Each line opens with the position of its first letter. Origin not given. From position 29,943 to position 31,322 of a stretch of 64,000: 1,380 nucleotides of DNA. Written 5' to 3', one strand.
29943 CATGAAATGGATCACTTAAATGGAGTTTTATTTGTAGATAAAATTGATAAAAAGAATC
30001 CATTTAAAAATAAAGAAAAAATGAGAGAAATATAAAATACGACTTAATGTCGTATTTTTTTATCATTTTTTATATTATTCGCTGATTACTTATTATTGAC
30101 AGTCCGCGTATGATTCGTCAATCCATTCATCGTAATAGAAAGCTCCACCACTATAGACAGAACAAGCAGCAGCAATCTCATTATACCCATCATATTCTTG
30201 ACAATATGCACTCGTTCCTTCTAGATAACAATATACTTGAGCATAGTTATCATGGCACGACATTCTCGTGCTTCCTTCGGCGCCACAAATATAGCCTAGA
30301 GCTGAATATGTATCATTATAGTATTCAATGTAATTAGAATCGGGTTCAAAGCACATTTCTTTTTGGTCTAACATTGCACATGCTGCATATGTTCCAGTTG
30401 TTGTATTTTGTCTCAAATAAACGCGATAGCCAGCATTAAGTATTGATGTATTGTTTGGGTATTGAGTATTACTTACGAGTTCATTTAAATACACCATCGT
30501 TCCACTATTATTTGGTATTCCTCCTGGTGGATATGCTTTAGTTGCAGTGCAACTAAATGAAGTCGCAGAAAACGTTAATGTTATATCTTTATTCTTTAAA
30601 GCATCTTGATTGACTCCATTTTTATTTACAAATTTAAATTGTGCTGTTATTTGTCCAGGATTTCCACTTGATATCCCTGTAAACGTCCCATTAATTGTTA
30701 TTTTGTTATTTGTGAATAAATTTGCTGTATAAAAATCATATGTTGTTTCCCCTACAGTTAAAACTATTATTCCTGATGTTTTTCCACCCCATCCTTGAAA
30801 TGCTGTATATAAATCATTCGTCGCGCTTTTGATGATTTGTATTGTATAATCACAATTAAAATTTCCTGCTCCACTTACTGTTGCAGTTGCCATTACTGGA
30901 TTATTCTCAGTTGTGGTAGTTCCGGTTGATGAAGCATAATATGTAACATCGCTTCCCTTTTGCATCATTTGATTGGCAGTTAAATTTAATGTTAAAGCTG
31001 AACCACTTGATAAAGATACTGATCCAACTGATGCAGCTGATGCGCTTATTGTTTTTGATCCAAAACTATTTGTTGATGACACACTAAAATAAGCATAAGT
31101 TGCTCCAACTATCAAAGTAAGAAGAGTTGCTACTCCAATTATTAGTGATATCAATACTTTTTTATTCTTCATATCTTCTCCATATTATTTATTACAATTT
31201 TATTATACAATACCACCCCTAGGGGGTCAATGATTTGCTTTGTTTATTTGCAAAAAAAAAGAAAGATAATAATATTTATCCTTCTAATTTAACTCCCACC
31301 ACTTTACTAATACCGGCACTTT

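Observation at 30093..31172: Two paralogous secreted proteins with a SipW-cognate (TasA/camelysin-class) signal peptide and a novel cysteine-rich C-terminal domain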

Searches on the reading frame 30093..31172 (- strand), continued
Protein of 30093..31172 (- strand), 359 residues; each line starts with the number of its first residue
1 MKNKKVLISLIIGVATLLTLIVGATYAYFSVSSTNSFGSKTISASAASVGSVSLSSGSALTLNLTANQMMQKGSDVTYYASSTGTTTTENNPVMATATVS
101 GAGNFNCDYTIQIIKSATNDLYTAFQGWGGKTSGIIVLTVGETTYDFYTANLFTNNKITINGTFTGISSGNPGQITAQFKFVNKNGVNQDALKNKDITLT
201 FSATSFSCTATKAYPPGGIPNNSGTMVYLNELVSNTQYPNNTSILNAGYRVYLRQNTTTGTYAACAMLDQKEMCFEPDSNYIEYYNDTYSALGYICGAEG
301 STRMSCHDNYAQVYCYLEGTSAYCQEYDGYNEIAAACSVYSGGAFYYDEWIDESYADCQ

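Call 73: search_protein_families(library=pfam, proteins=[P0040, P0019, P0026, P0011, P0003, P0031, P0039, P0042, P0024, P0036], max_evalue=0.1)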
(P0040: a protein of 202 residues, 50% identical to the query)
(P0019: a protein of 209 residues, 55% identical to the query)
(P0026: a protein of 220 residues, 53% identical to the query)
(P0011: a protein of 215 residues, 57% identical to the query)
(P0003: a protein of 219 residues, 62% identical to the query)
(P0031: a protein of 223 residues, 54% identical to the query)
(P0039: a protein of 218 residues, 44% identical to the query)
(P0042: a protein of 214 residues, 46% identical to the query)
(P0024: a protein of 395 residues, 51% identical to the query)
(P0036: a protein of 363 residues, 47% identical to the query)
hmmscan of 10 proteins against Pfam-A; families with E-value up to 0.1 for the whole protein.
P0040 (202 aa): 1 family
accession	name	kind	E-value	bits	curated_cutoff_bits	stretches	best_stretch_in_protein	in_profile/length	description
PF12389.13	Peptidase_M73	-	3.7e-06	27.3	22.5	2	145-195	139-189/196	Camelysin metallo-endopeptidase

P0019 (209 aa): 1 family
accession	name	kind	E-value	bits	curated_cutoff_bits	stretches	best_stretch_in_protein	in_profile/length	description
PF12389.13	Peptidase_M73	-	0.013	15.8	22.5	0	5-43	4-43/196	Camelysin metallo-endopeptidase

P0026 (220 aa): 1 family
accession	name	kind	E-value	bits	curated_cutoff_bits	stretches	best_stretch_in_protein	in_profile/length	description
PF09716.15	ETRAMP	-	0.05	14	29.1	1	4-33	45-75/81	Malarial early transcribed membrane protein (ETRAMP)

P0011 (215 aa): 1 family
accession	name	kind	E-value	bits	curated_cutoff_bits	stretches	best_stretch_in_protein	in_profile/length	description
PF12389.13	Peptidase_M73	-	0.00025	21.4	22.5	1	3-43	2-44/196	Camelysin metallo-endopeptidase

P0003 (219 aa): 0 families

P0031 (223 aa): 1 family
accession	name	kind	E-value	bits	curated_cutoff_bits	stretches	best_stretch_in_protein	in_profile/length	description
PF12389.13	Peptidase_M73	-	0.025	14.8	22.5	0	13-47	3-37/196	Camelysin metallo-endopeptidase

P0039 (218 aa): 0 families

P0042 (214 aa): 3 families
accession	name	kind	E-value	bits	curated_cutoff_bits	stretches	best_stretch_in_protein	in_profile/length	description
PF15012.11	DUF4519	-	0.0059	17.1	27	1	3-26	26-49/56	Domain of unknown function (DUF4519)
PF12389.13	Peptidase_M73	-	0.032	14.5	22.5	0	7-50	2-47/196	Camelysin metallo-endopeptidase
PF13895.12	Ig_2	-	0.072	13.8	27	1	57-116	10-66/79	Immunoglobulin domain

P0024 (395 aa): 0 families

P0036 (363 aa): 2 families
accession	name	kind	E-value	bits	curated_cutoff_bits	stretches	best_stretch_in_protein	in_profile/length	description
PF13306.12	LRR_5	-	8.1e-10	39.1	27.7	1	261-314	21-76/127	BspA type Leucine rich repeat region (6 copies)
PF12389.13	Peptidase_M73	-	0.01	16.1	22.5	1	11-196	9-186/196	Camelysin metallo-endopeptidase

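Call 78: find_encoding_contigs(protein=P0019, flank=10000, max_places=2)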
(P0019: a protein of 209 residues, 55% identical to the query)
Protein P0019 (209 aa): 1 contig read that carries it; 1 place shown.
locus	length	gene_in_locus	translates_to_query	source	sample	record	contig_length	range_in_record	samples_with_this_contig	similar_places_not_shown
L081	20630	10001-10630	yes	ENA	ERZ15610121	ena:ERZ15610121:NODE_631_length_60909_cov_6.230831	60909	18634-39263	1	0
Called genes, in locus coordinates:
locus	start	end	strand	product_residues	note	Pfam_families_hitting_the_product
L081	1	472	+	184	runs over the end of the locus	PF13353:Fer4_12, PF04055:Radical_SAM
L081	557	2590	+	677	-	PF01177:Asp_Glu_race (weak), PF21799:MurD-like_N (weak), PF08245:Mur_ligase_M, PF02875:Mur_ligase_C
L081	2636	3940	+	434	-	-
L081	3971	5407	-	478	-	PF00224:PK, PF02887:PK_C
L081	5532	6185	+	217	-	PF01226:Form_Nir_trans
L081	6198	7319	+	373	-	PF00266:Aminotran_5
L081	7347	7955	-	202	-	-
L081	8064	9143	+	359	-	PF00535:Glycos_transf_2, PF07719:TPR_2 (faint), PF13181:TPR_8 (faint)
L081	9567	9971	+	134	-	-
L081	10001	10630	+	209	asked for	-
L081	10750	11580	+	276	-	-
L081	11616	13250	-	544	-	PF04203:Sortase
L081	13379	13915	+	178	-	-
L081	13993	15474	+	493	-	PF01336:tRNA_anti-codon, PF00152:tRNA-synt_2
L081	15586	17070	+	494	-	PF03606:DcuC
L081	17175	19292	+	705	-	PF05621:TniB (faint), PF02861:Clp_N, PF00158:Sigma54_activat (faint), PF13191:AAA_16 (weak), PF23569:NBD_SMAX1, PF00004:AAA, PF17871:AAA_lid_9, PF07724:AAA_2, +2 more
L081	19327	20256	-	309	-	PF13310:Virulence_RhuM, PF02661:Fic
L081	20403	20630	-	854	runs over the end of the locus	PF00690:Cation_ATPase_N, PF00122:E1-E2_ATPase, PF00702:Hydrolase, PF13246:Cation_ATPase, PF08282:Hydrolase_3 (weak), PF00689:Cation_ATPase_C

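Call 79: find_encoding_contigs(protein=P0039, flank=10000, max_places=2)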
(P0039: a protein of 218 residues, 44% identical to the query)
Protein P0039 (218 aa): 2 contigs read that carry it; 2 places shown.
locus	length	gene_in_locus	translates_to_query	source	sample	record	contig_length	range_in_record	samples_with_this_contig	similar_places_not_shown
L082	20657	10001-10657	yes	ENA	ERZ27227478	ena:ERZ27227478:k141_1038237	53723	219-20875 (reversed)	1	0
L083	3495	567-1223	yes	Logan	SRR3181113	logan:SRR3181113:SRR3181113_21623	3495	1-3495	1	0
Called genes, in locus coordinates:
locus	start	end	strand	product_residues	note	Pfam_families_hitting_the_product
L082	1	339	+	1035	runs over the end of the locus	PF00580:UvrD-helicase, PF13245:AAA_19, PF13361:UvrD_C, PF13538:UvrD_C_2 (faint)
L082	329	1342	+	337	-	PF20990:DUF2207_C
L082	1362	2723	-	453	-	PF01225:Mur_ligase, PF08245:Mur_ligase_M, PF02875:Mur_ligase_C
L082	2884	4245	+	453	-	PF26299:MurL_N, PF26298:MurL_epimerase_C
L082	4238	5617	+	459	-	PF08245:Mur_ligase_M, PF02875:Mur_ligase_C (weak)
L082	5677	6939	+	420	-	-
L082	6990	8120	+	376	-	PF00266:Aminotran_5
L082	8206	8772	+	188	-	-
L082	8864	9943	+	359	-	PF00535:Glycos_transf_2, PF00515:TPR_1 (faint), PF07719:TPR_2 (faint), PF13424:TPR_12 (faint), PF13428:TPR_14 (faint), PF13181:TPR_8 (faint)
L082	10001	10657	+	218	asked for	-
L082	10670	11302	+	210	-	-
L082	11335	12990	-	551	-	PF04203:Sortase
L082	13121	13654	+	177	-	-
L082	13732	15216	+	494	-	PF01336:tRNA_anti-codon, PF00152:tRNA-synt_2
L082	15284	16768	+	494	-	PF03606:DcuC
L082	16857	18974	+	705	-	PF02861:Clp_N, PF05621:TniB (faint), PF12775:AAA_7 (faint), PF13191:AAA_16 (weak), PF23569:NBD_SMAX1, PF00004:AAA, PF17871:AAA_lid_9, PF07724:AAA_2, +3 more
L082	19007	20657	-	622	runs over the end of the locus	?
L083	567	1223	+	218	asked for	-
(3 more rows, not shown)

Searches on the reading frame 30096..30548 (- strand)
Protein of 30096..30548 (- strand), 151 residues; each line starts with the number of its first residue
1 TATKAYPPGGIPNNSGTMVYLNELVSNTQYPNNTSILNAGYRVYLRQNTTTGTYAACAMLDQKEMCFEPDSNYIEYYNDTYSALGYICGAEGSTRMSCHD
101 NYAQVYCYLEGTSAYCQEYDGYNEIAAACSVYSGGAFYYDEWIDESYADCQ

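Call 49: search_protein_representatives(alignment_id=A2)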
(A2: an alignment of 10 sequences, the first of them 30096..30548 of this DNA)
Query: 10 sequences, 129 profile positions. Proteins with E-value up to 0.001 (for the whole library): 67; up to 1e-10: 13; up to 1e-30: 3. The best 67 are listed.
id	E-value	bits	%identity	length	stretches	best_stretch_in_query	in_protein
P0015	3.7e-40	153.0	-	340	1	2-128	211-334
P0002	2.3e-34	134.2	-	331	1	6-128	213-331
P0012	8.2e-33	129.2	-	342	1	2-125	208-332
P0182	4.0e-26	107.6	-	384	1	3-128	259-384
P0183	2.4e-25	105.1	-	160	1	2-128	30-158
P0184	4.9e-23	97.6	-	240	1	5-127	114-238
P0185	7.4e-16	74.4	-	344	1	8-127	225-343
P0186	4.7e-14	68.5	-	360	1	9-128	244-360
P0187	2.4e-12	63.0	-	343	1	20-128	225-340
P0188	5.8e-12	61.8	-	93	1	51-125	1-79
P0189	2.0e-11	60.1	-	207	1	19-127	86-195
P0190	3.3e-11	59.4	-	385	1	34-128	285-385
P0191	7.6e-11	58.2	-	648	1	3-124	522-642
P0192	2.4e-10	56.5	-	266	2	20-127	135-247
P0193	1.0e-09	54.5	-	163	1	38-112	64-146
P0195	1.7e-09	53.8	-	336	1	13-128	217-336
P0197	1.0e-08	51.3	-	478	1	13-128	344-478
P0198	2.2e-08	50.2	-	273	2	42-128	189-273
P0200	1.3e-07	47.8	-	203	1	7-128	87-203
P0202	2.2e-07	47.0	-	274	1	8-128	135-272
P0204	3.5e-07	46.4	-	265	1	22-127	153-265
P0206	9.2e-07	45.0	-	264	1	8-127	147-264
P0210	1.5e-06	44.3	-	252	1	17-128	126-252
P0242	7.0e-04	35.7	-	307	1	12-128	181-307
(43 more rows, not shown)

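Call 67: predict_structure(alignment_id=A4)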
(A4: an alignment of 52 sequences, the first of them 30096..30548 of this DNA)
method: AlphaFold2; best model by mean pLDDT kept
length: 151 residues; sequences in the alignment: 52
mean_pLDDT: 80.6   pTM: 0.76
mean pLDDT of the five models: 80.6, 78.9, 78.7, 77.5, 76.4
residues with pLDDT >= 90: 70; 70-90: 44; 50-70: 20; < 50: 17
segments of 3 or more residues with pLDDT < 50: 1-14, 24-26
pLDDT, mean of each block of 10 residues (from residue 1): 36 56 56 78 90 91 91 92 95 93 94 94 93 72 79 89
secondary structure, 60 per line:
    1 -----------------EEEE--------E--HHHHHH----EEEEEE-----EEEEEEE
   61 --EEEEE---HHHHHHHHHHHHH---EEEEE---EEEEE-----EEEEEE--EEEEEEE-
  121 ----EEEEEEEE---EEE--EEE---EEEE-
elements in order: E18-21 H33-38 E43-48 E54-60 E63-67 H71-83 E87-91 E95-99 E105-110 E113-119 E125-132 E136-138 E141-143 E147-150

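Call 82: search_protein_families(library=pfam, proteins=[P0202, P0204, P0206, P0210, P0242, P0195, P0197, P0198, P0200, P0184], max_evalue=0.01)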
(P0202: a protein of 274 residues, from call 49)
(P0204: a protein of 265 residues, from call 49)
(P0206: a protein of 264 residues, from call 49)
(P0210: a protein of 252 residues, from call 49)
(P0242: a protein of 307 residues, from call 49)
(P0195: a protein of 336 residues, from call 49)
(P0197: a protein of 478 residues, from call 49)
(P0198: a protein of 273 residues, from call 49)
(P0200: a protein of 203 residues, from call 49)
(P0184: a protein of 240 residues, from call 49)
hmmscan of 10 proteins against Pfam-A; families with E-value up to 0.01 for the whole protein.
P0202 (274 aa): 1 family
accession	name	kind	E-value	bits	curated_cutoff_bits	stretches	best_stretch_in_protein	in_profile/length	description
PF07963.17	N_methyl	-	5.3e-07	29.4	21.2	1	1-26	1-26/27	Prokaryotic N-terminal methylation motif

P0204 (265 aa): 1 family
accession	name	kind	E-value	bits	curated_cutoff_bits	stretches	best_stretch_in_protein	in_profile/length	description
PF07963.17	N_methyl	-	2.9e-09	36.6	21.2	1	1-26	1-26/27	Prokaryotic N-terminal methylation motif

P0206 (264 aa): 1 family
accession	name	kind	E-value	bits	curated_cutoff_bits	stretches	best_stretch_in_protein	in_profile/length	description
PF07963.17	N_methyl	-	1.3e-08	34.4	21.2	1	2-24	3-25/27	Prokaryotic N-terminal methylation motif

P0210 (252 aa): 1 family
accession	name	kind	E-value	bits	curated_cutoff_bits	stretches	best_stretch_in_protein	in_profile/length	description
PF07963.17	N_methyl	-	4.2e-08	32.9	21.2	1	2-25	3-26/27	Prokaryotic N-terminal methylation motif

P0242 (307 aa): 1 family
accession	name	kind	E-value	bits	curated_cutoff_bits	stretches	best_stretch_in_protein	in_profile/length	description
PF07963.17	N_methyl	-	1.6e-08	34.2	21.2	1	10-35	1-26/27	Prokaryotic N-terminal methylation motif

P0195 (336 aa): 0 families

P0197 (478 aa): 0 families

P0198 (273 aa): 1 family
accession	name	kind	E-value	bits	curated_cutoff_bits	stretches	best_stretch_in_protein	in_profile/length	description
PF16238.11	DUF4897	-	0.0023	18.3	28.6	0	79-127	15-63/157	Domain of unknown function (DUF4897)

P0200 (203 aa): 0 families

P0184 (240 aa): 0 families

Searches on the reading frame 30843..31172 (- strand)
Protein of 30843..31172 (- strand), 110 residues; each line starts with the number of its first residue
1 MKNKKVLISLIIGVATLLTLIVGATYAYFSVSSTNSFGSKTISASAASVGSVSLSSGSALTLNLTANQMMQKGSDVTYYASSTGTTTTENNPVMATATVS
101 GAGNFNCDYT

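Call 57: search_protein_families(library=ncbifam, alignment_id=A3, max_evalue=0.01)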
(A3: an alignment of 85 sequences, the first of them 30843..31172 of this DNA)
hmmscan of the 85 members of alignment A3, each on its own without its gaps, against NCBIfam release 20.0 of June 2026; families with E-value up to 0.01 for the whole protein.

A. member 1, window:30843-31172:- (110 aa): 0 families

B. families by the number of members that match (of 85 scanned): 31 families (the first 25 are shown)
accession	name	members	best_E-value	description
TIGR04088.1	cognate_SipW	10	1.4e-05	SipW-dependent-type signal peptide-containing protein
NF004285.1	PRK05696.1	5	0.00079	flagellar basal body-associated protein FliL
NF003425.0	PRK04897.1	4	0.0028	zinc metalloprotease HtpX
NF006283.1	PRK08455.1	4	0.003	flagellar basal body-associated protein FliL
NF047909.1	CellAnchorMapZStrp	3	0.001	cell division site-positioning protein MapZ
NF041538.1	PEP_EDSA_1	3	0.0013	EDSAP-1 family PEP-CTERM protein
NF009420.1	PRK12785.1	3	0.0032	flagellar basal body-associated protein FliL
TIGR01006.1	polys_exp_MPA1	2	0.00019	CspC family polysaccharide chain length determinant protein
NF033483.0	PknB_PASTA_kin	2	0.00047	Stk1 family PASTA domain-containing Ser/Thr kinase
NF038227.1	IcmM_DotJ_IVB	2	0.0024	type IVB secretion system protein IcmM/DotJ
NF045730.1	VlpC_Nterm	2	0.0026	variant surface lipoprotein VlpC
TIGR03094.1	sulfo_cyanin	2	0.0039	sulfocyanin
NF005435.1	PRK07021.1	2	0.0044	flagellar basal body-associated protein FliL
NF040679.1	halocin_of_epi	2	0.0058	halocin C8 precursor-like protein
NF042931.1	SAG1386_EF1546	1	0.00028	SAG1386/EF1546 family surface-associated protein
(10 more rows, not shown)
